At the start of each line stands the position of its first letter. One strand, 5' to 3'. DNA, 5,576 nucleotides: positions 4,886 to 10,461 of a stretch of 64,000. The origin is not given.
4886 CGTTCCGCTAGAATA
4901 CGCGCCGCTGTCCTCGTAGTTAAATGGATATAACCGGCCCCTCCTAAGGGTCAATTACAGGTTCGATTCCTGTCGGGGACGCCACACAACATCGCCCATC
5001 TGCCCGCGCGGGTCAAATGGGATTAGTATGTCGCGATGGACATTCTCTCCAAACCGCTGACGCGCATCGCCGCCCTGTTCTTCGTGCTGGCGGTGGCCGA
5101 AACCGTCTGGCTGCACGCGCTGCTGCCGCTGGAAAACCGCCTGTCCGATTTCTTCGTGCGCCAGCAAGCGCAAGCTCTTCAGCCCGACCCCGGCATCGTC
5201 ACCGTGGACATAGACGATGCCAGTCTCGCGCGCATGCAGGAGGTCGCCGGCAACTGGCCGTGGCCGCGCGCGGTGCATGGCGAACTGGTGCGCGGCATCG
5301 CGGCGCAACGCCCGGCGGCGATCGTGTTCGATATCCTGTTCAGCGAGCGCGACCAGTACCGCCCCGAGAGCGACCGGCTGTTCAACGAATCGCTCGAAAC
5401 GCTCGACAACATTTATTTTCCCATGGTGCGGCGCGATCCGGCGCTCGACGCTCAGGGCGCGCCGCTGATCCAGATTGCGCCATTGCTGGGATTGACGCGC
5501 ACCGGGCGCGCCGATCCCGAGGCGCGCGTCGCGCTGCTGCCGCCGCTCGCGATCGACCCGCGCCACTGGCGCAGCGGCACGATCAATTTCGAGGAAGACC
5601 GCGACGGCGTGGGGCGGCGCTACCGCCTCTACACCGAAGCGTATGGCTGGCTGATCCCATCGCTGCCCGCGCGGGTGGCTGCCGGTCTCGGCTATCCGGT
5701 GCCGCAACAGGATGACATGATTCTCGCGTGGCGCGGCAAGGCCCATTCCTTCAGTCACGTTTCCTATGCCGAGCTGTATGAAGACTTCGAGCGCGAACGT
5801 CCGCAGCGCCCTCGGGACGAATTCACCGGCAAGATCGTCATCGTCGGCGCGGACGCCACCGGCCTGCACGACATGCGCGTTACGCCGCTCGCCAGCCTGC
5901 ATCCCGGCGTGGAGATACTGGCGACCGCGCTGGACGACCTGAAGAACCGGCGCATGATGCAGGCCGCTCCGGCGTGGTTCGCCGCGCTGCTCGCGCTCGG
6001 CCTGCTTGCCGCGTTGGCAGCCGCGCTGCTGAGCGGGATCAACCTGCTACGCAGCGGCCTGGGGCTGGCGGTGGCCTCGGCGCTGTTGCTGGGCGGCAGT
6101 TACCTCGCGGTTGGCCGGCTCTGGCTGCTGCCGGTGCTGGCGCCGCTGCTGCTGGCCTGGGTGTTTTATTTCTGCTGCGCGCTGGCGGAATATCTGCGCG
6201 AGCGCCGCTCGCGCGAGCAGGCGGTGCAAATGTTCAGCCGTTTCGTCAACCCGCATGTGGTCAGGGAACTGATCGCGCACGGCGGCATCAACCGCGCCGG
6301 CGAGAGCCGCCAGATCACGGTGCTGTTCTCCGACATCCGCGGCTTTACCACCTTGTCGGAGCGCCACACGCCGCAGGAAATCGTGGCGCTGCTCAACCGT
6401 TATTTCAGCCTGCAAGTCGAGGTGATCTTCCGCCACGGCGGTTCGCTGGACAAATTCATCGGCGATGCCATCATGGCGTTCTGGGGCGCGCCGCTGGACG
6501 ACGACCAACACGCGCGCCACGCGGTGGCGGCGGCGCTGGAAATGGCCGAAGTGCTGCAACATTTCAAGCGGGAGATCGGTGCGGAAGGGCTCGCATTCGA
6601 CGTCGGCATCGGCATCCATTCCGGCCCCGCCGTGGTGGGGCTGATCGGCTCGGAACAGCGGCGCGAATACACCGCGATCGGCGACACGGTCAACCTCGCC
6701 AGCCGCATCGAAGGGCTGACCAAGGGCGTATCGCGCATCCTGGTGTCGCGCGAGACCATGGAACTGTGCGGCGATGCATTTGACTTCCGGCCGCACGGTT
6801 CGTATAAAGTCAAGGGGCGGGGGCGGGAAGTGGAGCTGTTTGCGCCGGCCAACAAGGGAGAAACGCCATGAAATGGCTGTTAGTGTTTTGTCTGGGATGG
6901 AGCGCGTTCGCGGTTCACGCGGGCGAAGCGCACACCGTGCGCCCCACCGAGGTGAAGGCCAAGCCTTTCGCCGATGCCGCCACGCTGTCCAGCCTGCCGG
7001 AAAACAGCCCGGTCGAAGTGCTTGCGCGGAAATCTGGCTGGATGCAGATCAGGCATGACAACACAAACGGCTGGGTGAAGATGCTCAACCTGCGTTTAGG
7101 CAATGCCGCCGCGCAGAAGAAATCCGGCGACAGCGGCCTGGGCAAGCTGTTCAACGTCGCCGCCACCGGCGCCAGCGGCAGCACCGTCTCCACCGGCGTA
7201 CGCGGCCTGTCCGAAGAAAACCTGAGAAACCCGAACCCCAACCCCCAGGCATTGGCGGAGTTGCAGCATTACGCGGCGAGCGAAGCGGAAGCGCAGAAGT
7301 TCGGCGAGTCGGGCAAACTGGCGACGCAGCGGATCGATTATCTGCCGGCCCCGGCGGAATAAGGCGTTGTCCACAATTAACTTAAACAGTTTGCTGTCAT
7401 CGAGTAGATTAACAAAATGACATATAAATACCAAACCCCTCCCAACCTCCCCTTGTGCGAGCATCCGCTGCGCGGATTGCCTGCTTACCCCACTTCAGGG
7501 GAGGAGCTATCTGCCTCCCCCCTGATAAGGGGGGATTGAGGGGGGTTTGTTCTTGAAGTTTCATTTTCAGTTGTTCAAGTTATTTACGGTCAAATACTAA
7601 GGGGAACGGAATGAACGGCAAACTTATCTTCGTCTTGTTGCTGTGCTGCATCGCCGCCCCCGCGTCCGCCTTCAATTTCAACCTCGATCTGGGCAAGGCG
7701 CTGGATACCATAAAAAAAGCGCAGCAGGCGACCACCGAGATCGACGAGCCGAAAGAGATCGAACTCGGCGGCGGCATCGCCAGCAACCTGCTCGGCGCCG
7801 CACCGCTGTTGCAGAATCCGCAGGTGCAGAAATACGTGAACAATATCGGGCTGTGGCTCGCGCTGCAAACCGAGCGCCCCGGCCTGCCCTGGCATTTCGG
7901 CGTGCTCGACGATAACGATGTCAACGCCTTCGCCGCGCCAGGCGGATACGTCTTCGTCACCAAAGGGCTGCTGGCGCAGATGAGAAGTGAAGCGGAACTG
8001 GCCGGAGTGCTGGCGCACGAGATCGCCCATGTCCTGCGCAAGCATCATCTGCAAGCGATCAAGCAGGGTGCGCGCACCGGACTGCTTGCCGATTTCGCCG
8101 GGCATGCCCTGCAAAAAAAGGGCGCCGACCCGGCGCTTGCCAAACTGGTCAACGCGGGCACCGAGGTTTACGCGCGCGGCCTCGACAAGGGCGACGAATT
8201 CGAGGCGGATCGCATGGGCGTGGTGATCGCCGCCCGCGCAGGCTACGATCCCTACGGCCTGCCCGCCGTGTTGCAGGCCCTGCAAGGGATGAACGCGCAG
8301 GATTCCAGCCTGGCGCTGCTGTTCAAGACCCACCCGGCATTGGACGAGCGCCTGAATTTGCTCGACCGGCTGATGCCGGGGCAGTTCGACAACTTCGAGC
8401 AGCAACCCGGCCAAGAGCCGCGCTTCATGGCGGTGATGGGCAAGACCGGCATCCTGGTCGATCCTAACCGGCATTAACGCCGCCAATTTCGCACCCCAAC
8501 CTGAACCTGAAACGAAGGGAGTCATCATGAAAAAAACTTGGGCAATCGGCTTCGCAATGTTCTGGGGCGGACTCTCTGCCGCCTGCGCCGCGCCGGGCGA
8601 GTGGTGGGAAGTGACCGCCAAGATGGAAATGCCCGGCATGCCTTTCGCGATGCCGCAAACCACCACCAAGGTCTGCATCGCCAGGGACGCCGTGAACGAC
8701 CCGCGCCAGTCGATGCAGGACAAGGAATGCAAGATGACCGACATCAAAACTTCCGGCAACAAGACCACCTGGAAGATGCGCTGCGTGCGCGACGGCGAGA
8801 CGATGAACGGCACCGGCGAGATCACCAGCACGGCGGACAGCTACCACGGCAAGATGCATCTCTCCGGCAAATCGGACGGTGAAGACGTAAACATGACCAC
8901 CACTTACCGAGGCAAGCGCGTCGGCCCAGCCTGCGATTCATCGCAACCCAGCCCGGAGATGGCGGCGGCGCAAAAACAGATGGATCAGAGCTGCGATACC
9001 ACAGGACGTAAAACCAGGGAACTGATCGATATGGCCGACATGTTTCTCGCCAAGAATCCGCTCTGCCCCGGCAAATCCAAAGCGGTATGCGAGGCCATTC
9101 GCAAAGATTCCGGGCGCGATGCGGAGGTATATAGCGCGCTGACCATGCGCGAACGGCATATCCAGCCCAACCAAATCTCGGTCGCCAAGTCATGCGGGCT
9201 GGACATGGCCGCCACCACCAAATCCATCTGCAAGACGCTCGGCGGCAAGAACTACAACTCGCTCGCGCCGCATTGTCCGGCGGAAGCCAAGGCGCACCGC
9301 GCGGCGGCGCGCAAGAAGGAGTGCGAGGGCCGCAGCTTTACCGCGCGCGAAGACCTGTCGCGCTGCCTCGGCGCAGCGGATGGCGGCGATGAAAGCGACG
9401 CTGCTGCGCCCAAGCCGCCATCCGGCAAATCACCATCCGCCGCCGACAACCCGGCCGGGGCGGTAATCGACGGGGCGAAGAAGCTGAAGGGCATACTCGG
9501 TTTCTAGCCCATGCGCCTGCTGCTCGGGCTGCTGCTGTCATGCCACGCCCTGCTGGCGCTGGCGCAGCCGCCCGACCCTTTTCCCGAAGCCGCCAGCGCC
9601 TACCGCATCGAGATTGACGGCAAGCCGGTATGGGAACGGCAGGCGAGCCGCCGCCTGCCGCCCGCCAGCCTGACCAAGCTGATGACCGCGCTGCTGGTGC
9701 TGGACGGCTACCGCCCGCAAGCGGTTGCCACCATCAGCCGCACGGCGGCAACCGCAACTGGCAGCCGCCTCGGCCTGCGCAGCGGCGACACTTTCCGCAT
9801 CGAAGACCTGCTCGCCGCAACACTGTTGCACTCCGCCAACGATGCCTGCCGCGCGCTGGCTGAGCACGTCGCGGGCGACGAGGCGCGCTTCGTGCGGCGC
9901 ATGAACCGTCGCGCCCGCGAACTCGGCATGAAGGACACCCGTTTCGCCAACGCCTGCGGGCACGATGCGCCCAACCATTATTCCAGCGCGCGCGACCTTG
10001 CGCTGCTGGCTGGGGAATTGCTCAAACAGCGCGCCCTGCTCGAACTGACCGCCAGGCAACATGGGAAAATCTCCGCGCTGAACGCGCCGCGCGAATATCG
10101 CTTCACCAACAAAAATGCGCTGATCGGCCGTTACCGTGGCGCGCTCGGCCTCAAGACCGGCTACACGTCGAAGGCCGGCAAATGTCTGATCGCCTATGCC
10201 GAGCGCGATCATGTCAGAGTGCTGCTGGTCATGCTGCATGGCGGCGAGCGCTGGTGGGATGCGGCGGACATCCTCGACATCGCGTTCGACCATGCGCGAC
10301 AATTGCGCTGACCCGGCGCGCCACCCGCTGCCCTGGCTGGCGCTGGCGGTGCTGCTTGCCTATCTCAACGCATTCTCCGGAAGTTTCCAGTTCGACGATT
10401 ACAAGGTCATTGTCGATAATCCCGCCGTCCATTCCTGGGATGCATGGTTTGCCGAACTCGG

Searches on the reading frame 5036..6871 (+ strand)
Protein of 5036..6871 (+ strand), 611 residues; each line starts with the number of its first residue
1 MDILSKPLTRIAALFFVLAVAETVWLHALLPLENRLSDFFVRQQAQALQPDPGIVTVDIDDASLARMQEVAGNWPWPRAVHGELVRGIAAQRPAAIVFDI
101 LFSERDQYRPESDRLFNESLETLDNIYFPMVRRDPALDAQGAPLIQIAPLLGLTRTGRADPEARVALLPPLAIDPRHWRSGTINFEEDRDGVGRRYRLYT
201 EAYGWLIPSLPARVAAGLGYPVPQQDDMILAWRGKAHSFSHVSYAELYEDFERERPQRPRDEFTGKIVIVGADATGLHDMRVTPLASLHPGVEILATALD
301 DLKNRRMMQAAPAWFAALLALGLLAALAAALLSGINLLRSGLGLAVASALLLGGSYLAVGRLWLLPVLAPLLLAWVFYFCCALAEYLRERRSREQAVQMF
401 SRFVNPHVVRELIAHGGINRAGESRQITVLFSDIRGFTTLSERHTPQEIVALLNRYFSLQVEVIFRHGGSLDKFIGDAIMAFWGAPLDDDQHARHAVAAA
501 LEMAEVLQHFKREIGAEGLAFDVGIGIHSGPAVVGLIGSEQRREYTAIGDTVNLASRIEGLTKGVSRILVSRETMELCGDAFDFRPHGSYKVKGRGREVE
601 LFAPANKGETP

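Call 40: search_protein_families(library=pfam, proteins=[window:5036-6871:+], max_evalue=0.001)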
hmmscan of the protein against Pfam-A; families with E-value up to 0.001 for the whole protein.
window:5036-6871:+ (611 aa): 2 families
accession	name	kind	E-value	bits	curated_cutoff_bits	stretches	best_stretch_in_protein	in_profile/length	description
PF05226.16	CHASE2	-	8e-51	173.5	26.3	1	19-326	5-254/257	CHASE2 domain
PF00211.25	Guanylate_cyc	-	3.7e-32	111.8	21.9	1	423-598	5-176/183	Adenylate and Guanylate cyclase catalytic domain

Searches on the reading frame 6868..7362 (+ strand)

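Call 40: search_protein_families(library=pfam, proteins=[window:6868-7362:+], max_evalue=0.001)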
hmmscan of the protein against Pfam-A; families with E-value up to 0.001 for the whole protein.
window:6868-7362:+ (164 aa): 2 families
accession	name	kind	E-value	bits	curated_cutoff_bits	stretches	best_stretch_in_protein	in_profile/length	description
PF08239.17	SH3_3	-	4.8e-06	27.1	27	1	29-71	5-49/54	Bacterial SH3 domain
PF06347.19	SH3_4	-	0.00027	21.1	24.1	1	37-75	15-54/56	Bacterial SH3 domain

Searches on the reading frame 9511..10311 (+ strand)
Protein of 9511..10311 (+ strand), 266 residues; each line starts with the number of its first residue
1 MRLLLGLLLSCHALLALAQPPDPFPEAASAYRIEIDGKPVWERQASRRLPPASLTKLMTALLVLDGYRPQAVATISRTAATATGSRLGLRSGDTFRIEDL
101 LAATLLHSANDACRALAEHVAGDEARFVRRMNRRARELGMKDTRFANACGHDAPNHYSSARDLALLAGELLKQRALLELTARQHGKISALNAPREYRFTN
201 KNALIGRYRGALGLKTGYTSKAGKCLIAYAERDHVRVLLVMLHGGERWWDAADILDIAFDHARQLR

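Call 40: search_protein_families(library=pfam, proteins=[window:9511-10311:+], max_evalue=0.001)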
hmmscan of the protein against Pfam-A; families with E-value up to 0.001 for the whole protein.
window:9511-10311:+ (266 aa): 2 families
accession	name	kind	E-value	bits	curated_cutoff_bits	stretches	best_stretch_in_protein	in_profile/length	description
PF00768.25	Peptidase_S11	-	1.1e-53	182.7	27.6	1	37-243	23-236/239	D-alanyl-D-alanine carboxypeptidase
PF13354.11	Beta-lactamase2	-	1.3e-09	38.2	22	1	35-182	7-166/214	Beta-lactamase enzyme family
